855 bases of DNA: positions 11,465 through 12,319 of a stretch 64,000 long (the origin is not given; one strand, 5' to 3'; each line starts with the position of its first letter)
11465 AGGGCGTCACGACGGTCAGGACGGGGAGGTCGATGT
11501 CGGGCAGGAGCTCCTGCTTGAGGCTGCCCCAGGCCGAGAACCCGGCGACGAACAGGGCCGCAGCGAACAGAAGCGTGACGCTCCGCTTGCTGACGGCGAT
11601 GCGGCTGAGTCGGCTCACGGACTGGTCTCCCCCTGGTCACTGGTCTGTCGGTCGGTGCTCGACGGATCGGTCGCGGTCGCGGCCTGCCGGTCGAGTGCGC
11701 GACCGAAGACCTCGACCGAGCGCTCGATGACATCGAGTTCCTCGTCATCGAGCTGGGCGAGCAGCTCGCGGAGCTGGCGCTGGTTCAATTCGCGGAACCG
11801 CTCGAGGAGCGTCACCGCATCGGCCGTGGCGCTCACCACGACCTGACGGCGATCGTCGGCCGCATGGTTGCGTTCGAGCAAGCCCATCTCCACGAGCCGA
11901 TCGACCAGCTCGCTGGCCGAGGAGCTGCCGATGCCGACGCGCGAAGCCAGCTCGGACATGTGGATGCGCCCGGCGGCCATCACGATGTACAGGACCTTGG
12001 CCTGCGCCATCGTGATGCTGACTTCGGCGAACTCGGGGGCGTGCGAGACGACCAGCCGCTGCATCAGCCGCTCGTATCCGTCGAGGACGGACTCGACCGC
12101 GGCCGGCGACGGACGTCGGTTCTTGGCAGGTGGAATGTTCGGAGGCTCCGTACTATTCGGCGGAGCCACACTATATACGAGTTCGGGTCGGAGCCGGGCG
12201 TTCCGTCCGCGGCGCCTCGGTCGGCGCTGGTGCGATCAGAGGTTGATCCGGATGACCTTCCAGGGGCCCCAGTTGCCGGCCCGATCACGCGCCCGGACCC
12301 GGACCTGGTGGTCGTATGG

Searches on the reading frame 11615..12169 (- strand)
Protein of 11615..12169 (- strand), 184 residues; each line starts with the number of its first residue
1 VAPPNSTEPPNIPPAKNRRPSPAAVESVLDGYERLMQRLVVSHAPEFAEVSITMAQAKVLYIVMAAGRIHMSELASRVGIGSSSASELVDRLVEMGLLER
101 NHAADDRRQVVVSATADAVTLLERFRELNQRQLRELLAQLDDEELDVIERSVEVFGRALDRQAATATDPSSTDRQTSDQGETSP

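Call 44: search_protein_families(library=pfam, proteins=[window:11615-12169:-], max_evalue=0.001)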
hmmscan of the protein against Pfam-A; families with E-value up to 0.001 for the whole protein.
window:11615-12169:- (184 aa): 8 families
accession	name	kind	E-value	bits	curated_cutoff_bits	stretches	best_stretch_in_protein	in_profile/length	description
PF01047.28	MarR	-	5.8e-13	49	24.6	1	52-110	1-59/59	MarR family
PF12802.13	MarR_2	-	6e-11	42.8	27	1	52-109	3-61/61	MarR family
PF13463.12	HTH_27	-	2.6e-09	37.7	22.2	1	56-117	5-67/68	Winged helix DNA-binding domain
PF13412.12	HTH_24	-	9.8e-07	28.7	21.9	1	58-99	7-48/48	Winged helix-turn-helix DNA-binding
PF09339.16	HTH_IclR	-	1.4e-05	25.2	22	1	66-101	15-51/52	IclR helix-turn-helix domain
PF22381.2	Staph_reg_Sar_Rot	-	3.7e-05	24.2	27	1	49-122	9-82/85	Transcriptional regulator SarA/Rot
PF01978.25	TrmB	-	0.00014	22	25.6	1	52-102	6-56/68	Sugar-specific transcriptional regulator TrmB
PF01325.25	Fe_dep_repress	-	0.0003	21.4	26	1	69-101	23-55/60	Iron dependent repressor, N-terminal DNA binding domain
